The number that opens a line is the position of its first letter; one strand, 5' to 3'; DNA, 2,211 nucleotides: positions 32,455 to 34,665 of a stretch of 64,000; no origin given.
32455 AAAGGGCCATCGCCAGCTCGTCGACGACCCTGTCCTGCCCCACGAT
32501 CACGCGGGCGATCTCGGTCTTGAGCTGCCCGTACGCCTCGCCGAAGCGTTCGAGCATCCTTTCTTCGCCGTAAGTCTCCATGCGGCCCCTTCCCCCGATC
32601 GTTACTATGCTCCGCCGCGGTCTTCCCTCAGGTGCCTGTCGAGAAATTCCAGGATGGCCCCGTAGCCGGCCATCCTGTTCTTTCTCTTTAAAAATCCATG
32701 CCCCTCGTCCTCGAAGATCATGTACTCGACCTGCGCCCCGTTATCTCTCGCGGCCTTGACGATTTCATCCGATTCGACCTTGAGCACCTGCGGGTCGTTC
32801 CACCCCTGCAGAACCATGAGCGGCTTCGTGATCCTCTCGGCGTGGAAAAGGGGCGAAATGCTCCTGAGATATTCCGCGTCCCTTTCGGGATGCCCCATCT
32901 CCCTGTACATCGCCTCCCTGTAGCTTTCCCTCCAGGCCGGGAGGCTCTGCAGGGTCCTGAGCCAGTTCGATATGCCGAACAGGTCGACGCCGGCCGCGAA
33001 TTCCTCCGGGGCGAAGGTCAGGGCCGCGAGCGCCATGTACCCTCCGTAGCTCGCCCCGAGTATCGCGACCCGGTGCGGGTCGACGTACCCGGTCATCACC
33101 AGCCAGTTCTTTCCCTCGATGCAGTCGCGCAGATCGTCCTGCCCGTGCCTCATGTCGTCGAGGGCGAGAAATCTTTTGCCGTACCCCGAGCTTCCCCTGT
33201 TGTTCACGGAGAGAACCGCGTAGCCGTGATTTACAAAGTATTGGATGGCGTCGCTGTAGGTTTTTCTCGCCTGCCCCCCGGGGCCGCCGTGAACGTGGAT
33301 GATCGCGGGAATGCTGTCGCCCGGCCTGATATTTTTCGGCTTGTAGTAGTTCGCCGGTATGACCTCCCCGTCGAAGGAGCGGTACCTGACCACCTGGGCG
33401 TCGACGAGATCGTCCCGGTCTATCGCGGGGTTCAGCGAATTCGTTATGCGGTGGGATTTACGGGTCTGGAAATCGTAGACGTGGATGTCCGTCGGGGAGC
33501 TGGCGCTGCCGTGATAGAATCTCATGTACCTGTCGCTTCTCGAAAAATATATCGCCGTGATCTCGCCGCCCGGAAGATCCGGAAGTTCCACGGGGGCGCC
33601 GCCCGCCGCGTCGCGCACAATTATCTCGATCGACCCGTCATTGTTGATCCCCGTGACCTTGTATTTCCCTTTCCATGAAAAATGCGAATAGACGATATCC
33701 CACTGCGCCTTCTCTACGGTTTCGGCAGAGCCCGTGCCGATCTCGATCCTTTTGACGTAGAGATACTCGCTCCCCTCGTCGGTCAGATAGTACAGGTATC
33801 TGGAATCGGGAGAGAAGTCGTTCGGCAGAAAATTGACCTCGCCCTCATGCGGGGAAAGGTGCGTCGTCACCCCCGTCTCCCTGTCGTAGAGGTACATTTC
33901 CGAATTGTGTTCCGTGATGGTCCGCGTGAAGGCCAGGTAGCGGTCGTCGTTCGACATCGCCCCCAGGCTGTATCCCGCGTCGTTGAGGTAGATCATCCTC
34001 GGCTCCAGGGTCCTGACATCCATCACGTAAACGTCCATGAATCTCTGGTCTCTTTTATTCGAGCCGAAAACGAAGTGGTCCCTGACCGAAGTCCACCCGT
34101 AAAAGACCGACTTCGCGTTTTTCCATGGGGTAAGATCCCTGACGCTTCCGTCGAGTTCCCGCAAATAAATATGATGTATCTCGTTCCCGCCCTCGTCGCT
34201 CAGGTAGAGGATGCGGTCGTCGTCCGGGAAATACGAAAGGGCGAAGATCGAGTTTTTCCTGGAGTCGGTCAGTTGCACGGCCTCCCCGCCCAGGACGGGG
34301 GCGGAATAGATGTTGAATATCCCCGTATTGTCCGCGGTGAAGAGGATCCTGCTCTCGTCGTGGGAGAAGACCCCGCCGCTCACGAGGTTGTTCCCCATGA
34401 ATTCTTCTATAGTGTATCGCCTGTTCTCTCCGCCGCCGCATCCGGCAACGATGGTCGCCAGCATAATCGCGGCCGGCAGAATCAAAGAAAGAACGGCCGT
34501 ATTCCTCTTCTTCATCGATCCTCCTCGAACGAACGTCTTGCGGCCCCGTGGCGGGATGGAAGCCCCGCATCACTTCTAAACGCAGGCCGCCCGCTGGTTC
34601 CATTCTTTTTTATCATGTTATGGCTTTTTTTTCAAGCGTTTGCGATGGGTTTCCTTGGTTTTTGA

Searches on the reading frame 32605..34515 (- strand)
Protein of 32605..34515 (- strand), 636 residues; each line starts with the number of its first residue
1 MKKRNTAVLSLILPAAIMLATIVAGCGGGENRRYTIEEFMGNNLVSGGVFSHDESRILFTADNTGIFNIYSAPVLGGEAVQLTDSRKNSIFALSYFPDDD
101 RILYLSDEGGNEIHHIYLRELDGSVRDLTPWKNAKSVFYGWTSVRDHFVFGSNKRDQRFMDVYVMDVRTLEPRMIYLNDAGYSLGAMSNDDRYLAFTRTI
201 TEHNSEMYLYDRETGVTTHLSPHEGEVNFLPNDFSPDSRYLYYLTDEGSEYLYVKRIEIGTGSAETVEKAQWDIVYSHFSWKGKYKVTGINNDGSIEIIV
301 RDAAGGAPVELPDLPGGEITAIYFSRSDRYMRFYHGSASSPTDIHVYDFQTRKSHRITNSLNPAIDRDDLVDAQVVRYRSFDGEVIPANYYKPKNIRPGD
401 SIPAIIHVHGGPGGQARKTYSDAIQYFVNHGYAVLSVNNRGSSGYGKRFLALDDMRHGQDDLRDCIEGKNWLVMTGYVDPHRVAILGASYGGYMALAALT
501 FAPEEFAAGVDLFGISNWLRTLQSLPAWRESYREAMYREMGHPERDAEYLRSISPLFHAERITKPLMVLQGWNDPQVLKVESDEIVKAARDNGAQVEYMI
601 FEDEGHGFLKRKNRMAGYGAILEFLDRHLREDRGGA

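Call 55: search_protein_families(library=pfam, proteins=[window:32605-34515:-], max_evalue=0.00001)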
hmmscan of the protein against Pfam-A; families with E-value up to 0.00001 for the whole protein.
window:32605-34515:- (636 aa): 9 families
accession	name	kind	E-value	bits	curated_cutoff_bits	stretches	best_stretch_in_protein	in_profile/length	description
PF00326.27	Peptidase_S9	-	3.8e-47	161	22.6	1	420-630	3-211/213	Prolyl oligopeptidase family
PF02129.25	Peptidase_S15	-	7.6e-15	55.7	23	1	382-520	1-134/262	X-Pro dipeptidyl-peptidase (S15 family)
PF05448.18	AXE1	-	5.7e-11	42.2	21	1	334-447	14-125/321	Acetyl xylan esterase (AXE1)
PF20434.5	BD-FAE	-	1.4e-10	41.5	26.8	1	399-585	10-211/215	BD-FAE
PF01738.24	DLH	-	1.3e-09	38.4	21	1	401-614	12-194/217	Dienelactone hydrolase family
PF12146.15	Hydrolase_4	-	2.6e-08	33.9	27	0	405-510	7-104/239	Serine aminopeptidase, S33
PF12697.13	Abhydrolase_6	-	1e-07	33.3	26.3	1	405-608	1-206/217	Alpha/beta hydrolase family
PF07859.19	Abhydrolase_3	-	4.1e-07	30.4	25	1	462-609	49-209/210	alpha/beta hydrolase fold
PF00561.26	Abhydrolase_1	-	1.6e-06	28.4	25.8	1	403-535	1-130/245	alpha/beta hydrolase fold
